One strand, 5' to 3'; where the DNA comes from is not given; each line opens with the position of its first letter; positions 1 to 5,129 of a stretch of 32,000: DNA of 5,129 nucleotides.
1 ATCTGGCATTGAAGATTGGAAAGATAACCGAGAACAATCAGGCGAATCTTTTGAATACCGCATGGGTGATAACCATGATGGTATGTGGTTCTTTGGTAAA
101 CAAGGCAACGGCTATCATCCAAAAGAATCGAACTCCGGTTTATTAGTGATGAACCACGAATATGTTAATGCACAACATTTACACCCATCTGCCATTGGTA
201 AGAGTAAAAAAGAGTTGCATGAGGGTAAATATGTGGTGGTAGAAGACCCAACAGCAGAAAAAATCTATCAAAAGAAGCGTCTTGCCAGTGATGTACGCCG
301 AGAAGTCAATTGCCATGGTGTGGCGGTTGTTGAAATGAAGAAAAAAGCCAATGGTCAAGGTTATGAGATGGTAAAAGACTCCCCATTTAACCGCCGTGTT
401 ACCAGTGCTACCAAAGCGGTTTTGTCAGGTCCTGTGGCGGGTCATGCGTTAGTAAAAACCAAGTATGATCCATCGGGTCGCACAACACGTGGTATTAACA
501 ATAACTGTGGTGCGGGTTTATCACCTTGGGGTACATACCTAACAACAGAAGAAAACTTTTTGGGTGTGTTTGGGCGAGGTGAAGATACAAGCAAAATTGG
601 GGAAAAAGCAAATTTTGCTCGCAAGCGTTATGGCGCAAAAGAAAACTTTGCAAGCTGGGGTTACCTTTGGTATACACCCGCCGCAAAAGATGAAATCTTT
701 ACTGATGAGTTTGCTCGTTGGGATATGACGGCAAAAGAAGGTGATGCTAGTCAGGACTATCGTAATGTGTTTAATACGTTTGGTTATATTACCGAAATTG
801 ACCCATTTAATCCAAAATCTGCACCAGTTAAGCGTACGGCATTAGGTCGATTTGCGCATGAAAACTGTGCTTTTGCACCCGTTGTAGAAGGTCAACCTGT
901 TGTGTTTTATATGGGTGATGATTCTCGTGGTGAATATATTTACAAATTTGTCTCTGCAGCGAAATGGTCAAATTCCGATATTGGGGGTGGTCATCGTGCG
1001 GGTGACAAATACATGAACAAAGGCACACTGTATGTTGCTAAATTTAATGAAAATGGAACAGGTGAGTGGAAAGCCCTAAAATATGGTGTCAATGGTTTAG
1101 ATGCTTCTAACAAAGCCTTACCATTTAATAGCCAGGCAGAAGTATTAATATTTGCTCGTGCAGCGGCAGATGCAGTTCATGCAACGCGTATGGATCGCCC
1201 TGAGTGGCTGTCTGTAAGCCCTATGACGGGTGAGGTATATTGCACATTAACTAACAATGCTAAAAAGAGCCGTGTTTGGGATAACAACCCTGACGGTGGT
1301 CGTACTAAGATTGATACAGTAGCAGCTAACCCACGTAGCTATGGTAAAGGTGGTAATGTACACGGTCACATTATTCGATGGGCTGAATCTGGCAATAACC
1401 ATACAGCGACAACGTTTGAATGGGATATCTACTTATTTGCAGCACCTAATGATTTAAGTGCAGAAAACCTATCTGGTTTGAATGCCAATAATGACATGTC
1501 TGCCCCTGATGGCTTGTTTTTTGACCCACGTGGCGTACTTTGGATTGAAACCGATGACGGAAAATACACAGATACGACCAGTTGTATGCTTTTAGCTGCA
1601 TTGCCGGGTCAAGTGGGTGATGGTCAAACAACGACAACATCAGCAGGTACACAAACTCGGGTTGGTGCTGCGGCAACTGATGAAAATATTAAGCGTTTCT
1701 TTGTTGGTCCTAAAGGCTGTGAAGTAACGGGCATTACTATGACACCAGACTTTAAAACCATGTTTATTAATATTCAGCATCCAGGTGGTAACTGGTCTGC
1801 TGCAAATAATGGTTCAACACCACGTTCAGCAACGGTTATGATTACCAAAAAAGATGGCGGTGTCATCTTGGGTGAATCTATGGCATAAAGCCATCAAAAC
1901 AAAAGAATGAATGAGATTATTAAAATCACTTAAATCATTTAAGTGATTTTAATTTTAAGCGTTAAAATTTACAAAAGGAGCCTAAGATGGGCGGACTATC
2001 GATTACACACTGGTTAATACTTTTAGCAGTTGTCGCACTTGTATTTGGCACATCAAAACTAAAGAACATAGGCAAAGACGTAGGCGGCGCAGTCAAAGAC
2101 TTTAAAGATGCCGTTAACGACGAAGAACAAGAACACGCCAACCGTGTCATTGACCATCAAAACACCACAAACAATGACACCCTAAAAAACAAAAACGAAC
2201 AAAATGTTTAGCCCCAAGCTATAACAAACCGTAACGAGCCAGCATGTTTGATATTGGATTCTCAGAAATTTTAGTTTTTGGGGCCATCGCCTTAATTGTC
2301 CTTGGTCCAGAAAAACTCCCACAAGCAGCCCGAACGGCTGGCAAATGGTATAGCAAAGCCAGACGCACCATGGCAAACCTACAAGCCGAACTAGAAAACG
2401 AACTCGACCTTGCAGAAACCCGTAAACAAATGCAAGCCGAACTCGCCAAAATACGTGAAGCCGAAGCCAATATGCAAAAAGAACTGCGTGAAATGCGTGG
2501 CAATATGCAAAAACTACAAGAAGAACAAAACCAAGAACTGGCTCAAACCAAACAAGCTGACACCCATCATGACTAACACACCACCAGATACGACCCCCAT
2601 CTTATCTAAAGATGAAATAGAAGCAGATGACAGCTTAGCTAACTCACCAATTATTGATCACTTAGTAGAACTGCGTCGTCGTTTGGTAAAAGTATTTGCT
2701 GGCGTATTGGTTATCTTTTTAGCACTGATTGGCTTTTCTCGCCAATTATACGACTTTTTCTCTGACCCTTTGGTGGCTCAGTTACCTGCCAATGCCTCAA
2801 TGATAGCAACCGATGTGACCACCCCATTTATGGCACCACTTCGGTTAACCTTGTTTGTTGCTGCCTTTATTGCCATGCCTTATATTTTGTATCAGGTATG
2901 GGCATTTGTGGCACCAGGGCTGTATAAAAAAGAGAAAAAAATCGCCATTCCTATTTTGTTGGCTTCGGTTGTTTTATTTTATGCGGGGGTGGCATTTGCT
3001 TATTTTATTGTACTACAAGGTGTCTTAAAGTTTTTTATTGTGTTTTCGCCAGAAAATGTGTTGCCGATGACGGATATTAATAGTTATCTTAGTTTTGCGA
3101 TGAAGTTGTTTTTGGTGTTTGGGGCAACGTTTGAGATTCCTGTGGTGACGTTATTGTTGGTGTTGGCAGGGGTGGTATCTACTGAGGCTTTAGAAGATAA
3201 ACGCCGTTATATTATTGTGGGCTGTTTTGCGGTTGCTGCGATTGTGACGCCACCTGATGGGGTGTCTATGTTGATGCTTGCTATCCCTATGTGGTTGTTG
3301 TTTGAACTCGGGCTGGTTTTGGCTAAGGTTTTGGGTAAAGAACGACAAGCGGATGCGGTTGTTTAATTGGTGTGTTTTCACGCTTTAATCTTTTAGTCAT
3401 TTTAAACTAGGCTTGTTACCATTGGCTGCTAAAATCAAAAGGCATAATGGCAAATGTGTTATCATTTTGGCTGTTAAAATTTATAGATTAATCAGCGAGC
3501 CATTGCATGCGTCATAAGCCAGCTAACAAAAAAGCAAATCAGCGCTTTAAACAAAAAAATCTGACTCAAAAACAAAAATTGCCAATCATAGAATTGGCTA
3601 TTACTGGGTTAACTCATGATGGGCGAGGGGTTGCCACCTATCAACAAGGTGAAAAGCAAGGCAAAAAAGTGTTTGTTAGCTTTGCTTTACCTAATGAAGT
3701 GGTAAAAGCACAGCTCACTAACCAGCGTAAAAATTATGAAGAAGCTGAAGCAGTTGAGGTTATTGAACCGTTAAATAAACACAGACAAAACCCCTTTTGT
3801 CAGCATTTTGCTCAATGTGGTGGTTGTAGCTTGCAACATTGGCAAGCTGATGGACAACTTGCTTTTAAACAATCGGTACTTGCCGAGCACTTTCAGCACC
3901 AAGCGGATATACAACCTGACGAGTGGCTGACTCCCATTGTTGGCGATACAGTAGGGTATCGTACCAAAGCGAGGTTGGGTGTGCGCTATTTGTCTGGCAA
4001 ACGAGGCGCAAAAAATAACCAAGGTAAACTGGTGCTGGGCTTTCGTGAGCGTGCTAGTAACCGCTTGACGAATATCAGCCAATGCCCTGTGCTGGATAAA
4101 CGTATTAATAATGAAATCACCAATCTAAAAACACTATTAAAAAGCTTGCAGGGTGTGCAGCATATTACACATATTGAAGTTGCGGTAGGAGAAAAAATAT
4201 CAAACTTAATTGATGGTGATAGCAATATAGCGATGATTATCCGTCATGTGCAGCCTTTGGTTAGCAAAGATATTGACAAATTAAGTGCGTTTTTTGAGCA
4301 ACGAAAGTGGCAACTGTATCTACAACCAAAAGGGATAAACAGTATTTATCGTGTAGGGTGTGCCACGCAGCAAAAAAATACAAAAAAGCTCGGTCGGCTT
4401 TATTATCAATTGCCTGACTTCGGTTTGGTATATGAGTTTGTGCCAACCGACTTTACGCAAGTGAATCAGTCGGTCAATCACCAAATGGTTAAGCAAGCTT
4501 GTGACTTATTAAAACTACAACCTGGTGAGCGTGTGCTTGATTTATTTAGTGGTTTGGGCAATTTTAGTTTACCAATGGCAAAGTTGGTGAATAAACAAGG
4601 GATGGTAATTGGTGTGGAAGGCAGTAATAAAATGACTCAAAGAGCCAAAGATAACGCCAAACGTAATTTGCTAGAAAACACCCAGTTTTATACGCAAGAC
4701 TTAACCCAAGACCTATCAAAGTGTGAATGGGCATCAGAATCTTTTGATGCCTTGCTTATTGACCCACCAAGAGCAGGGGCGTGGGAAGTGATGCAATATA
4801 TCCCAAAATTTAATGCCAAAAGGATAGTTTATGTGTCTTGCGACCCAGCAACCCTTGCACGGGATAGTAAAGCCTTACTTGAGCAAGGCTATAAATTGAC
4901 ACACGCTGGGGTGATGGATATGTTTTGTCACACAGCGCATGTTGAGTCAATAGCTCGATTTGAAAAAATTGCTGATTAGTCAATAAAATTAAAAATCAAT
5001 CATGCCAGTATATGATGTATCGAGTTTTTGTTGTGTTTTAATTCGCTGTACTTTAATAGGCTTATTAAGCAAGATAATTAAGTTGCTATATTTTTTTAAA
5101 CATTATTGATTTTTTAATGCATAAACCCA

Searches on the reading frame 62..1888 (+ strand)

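Call 8: search_protein_families(library=pfam, proteins=[window:62-1888:+])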
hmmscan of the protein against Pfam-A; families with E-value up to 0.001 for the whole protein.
window:62-1888:+ (608 aa): 1 family
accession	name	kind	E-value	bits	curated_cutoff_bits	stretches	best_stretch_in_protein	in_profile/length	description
PF05787.19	PhoX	-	3.5e-124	416.2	24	1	1-575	50-515/515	Alkaline phosphatase PhoX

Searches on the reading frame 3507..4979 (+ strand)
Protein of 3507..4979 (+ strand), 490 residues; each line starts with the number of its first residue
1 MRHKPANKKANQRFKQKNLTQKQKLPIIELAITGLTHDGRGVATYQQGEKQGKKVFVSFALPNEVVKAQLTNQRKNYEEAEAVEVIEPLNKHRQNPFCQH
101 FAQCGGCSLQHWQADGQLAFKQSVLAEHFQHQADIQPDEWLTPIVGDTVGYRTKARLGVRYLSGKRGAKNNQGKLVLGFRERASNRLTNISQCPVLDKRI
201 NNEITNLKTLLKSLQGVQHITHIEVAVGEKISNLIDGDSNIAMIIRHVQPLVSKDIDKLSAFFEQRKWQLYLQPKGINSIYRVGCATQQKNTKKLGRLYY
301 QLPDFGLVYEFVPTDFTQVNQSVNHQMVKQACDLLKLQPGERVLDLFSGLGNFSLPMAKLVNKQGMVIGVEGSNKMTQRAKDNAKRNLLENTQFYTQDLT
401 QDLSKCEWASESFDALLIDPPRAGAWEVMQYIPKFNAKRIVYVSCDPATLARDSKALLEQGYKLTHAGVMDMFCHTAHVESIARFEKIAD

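Call 8: search_protein_families(library=pfam, proteins=[window:3507-4979:+])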
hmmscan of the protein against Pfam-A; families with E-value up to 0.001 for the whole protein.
window:3507-4979:+ (490 aa): 11 families
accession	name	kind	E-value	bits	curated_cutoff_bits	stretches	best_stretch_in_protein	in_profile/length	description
PF05958.17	tRNA_U5-meth_tr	-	1.5e-23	83.8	23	1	302-481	165-350/357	tRNA (Uracil-5-)-methyltransferase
PF13847.12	Methyltransf_31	-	1.9e-14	54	27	1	339-437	3-102/145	Methyltransferase domain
PF01135.25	PCMT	-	9.6e-11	42.3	20.3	1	309-398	43-132/210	Protein-L-isoaspartate(D-aspartate) O-methyltransferase (PCMT)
PF13649.12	Methyltransf_25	-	1.2e-07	32.8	27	1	343-417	1-69/97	Methyltransferase domain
PF01189.24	Methyltr_RsmB-F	-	1.3e-07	32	27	1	334-464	3-127/199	16S rRNA methyltransferase RsmB/F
PF02475.24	TRM5-TYW2_MTfase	-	9e-06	26.2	28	1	337-393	34-89/164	TRM5/TYW2 methyltransferase domain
PF05175.20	MTS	-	9.5e-06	25.8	23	1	337-421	29-107/170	Methyltransferase small domain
PF01938.26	TRAM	-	5.5e-05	23.4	21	1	28-83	8-61/61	TRAM domain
PF03602.21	Cons_hypoth95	-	0.00016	21.8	24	1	339-433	41-137/182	Conserved hypothetical protein 95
PF01209.24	Ubie_methyltran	-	0.00033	20.5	20.1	1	325-397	32-105/233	ubiE/COQ5 methyltransferase family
PF08241.18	Methyltransf_11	-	0.00072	20.6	21.2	0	344-417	1-65/95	Methyltransferase domain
